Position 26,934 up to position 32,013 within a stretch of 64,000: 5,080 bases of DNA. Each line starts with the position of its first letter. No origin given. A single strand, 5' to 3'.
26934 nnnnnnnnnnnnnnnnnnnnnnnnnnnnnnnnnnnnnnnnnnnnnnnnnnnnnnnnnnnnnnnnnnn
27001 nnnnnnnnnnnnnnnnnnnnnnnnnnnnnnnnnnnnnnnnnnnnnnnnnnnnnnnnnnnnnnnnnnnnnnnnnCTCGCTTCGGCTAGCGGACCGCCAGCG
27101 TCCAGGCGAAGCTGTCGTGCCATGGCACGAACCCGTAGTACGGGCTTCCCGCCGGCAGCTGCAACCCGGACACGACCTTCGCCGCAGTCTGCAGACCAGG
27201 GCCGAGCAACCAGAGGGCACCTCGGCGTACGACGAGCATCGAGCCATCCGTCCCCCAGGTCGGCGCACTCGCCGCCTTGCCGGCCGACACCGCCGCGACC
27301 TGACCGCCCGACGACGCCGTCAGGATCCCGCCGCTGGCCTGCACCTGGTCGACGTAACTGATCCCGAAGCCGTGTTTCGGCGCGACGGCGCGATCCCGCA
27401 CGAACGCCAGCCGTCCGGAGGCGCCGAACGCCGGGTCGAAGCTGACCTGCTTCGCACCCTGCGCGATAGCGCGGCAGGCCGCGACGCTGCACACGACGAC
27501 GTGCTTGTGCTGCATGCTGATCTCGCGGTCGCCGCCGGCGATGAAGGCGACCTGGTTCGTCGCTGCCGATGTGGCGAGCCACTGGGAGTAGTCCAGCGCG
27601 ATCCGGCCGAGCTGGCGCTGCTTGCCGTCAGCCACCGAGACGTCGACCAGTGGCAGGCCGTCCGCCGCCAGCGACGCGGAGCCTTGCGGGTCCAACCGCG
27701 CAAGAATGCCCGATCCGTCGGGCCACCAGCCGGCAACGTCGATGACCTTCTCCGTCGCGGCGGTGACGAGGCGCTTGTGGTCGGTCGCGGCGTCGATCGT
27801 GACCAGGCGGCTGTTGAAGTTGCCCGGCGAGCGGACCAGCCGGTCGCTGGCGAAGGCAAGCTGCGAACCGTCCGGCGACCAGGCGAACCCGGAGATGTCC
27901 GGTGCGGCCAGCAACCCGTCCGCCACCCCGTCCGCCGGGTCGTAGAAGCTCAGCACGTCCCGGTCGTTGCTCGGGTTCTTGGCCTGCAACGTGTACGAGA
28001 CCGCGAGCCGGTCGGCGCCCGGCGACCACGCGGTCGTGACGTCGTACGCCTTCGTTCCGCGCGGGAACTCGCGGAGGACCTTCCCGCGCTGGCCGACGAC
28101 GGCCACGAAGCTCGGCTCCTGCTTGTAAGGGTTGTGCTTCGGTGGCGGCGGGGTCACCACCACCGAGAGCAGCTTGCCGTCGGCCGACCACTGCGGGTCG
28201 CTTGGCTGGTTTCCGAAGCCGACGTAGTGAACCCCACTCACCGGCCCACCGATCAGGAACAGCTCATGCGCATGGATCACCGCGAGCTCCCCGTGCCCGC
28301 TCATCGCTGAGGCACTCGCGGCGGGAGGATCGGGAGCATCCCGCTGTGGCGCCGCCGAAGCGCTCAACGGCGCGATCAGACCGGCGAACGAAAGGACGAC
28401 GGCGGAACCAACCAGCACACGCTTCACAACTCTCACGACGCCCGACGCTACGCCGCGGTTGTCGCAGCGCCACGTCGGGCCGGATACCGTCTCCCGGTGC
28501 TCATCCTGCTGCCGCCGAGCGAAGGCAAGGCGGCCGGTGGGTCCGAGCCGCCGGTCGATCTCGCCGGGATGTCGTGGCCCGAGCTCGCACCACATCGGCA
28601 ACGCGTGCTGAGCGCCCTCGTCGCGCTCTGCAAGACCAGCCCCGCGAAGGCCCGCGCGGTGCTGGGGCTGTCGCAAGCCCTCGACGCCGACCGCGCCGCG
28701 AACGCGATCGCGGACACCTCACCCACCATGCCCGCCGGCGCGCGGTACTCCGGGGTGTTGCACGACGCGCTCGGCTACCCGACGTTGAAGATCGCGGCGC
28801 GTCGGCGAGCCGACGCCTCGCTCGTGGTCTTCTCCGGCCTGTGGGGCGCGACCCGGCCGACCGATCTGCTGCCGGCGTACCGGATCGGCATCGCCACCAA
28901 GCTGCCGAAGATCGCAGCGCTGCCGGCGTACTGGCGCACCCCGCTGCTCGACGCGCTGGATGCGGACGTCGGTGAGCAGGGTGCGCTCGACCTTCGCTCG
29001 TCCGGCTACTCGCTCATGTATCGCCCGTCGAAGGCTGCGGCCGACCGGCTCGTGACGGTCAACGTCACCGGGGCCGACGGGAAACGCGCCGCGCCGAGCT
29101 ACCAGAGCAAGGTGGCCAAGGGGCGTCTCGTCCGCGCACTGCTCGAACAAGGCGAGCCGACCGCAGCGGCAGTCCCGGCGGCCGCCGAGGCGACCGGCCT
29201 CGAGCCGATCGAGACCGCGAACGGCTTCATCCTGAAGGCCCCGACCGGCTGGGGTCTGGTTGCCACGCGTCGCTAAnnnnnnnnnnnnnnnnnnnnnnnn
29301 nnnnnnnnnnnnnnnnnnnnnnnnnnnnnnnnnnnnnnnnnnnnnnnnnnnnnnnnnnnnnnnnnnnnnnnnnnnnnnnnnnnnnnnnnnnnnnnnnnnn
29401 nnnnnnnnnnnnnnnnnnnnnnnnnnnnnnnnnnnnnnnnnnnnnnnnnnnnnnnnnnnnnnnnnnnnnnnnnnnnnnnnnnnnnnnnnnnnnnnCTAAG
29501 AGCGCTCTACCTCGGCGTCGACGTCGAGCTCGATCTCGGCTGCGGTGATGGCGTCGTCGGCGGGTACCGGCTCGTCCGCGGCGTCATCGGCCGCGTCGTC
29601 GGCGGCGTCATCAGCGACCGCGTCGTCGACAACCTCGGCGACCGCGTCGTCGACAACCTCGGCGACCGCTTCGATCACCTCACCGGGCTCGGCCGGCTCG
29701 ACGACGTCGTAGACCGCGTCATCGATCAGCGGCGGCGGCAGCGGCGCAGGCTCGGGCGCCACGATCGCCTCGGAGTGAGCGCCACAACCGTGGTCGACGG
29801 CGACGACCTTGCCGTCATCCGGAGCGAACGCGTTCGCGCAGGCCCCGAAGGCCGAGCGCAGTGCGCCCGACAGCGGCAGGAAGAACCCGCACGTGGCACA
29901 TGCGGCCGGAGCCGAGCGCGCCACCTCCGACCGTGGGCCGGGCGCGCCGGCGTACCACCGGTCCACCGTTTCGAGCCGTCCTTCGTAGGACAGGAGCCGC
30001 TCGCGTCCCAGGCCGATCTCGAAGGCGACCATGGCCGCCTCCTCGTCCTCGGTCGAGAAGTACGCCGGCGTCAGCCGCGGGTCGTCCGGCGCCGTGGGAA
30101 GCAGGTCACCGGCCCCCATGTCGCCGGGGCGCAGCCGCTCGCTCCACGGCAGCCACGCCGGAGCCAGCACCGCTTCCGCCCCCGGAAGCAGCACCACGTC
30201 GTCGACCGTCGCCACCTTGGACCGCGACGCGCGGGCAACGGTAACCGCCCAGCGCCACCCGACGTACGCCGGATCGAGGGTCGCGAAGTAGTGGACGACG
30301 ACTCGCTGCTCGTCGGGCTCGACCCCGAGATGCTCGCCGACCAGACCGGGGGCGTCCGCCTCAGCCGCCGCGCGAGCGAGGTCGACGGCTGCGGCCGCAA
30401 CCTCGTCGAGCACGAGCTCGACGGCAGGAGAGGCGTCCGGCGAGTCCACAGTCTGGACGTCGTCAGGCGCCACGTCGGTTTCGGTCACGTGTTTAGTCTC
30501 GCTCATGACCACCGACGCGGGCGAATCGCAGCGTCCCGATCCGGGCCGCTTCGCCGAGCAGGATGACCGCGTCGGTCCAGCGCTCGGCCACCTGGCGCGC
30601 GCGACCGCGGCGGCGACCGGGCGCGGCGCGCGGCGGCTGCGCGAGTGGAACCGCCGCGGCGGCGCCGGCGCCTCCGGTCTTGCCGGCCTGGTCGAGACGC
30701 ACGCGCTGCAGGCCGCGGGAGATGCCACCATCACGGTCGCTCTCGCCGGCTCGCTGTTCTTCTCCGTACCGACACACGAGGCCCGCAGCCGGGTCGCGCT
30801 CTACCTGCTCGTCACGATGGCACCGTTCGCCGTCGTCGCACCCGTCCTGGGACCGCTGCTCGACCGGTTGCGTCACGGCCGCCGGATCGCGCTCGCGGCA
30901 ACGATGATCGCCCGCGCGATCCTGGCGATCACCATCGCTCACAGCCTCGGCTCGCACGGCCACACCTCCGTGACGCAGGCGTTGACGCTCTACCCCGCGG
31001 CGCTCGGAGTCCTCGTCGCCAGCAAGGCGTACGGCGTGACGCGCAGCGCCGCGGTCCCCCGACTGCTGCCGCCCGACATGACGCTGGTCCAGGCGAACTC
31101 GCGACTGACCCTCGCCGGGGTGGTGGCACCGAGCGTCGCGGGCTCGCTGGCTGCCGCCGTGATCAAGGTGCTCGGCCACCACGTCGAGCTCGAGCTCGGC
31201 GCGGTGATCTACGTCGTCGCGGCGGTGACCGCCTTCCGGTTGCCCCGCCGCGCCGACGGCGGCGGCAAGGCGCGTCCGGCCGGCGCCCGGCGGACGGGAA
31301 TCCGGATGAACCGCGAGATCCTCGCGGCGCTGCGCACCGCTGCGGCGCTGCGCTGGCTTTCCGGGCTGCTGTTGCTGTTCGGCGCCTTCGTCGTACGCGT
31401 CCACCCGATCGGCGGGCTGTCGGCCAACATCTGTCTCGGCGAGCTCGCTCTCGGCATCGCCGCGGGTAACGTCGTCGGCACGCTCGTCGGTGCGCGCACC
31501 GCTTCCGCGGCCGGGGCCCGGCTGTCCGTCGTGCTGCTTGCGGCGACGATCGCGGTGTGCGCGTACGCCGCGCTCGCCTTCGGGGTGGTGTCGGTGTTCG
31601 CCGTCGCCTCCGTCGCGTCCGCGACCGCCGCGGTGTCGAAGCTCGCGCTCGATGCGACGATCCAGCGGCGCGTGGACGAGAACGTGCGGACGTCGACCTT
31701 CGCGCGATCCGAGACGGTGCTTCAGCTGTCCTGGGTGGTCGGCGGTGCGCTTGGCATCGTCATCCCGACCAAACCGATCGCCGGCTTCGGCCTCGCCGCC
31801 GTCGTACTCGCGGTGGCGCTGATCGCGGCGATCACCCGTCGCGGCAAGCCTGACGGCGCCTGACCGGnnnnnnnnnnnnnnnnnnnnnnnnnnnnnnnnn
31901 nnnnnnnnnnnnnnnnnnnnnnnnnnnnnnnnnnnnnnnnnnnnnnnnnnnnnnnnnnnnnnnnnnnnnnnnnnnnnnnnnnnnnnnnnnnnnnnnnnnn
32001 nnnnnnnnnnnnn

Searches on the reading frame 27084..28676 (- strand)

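Call 59: search_protein_families(library=pfam, proteins=[window:27084-28676:-], max_evalue=0.00001)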
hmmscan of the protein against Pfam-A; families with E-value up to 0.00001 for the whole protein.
window:27084-28676:- (530 aa): 1 family
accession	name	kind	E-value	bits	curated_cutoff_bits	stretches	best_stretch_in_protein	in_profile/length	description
PF07676.18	PD40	-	1.5e-06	28.4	20.9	0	262-279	12-29/38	WD40-like Beta Propeller Repeat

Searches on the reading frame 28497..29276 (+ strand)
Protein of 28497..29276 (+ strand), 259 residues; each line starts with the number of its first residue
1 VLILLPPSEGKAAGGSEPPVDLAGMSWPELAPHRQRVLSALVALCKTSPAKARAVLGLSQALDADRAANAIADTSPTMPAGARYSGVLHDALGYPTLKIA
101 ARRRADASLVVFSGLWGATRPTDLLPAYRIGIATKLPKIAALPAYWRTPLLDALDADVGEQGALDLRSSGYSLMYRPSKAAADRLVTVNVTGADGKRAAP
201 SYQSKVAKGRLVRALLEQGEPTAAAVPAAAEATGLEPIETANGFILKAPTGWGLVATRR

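Call 59: search_protein_families(library=pfam, proteins=[window:28497-29276:+], max_evalue=0.00001)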
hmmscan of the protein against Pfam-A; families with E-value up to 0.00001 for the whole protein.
window:28497-29276:+ (259 aa): 1 family
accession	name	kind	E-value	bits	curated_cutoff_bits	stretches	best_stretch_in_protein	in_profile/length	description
PF03883.20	H2O2_YaaD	-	3.8e-32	112.1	29.6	1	1-223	1-219/236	Peroxide stress protein YaaA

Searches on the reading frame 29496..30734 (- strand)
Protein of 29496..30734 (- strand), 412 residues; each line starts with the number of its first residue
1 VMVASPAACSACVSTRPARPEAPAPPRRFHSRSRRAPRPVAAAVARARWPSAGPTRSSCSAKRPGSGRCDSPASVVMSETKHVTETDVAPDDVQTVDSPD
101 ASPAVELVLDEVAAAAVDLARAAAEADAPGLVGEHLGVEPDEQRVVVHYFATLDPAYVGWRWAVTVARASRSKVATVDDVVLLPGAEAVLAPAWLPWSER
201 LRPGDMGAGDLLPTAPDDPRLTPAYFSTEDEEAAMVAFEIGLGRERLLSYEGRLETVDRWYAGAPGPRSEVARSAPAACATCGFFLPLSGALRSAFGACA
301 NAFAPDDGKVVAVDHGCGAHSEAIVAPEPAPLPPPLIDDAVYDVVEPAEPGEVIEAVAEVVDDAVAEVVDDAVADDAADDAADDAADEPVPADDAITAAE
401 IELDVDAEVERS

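Call 59: search_protein_families(library=pfam, proteins=[window:29496-30734:-], max_evalue=0.00001)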
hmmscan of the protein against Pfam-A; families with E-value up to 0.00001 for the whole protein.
window:29496-30734:- (412 aa): 1 family
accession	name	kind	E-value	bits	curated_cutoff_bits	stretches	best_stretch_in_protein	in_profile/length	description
PF11228.13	DUF3027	-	2e-82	276.3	25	1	133-323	1-192/193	Protein of unknown function (DUF3027)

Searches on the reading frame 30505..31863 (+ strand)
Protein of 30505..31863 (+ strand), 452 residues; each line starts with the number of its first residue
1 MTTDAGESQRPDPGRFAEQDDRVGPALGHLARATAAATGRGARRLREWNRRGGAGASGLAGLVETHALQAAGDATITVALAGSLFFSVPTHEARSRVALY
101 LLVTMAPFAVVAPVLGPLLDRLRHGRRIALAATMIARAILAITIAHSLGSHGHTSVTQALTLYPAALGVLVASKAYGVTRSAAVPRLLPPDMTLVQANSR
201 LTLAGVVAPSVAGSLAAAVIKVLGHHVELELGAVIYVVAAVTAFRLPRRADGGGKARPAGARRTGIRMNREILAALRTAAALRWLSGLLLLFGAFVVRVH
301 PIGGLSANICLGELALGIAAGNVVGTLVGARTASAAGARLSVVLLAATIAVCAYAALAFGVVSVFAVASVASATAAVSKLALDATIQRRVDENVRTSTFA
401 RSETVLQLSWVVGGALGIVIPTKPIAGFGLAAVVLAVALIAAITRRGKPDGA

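Call 59: search_protein_families(library=pfam, proteins=[window:30505-31863:+], max_evalue=0.00001)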
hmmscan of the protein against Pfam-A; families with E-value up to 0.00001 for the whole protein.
window:30505-31863:+ (452 aa): 1 family
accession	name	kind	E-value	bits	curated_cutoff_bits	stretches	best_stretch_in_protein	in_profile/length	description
PF07690.21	MFS_1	-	4.7e-08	32.8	33.4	1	92-413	29-346/347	Major Facilitator Superfamily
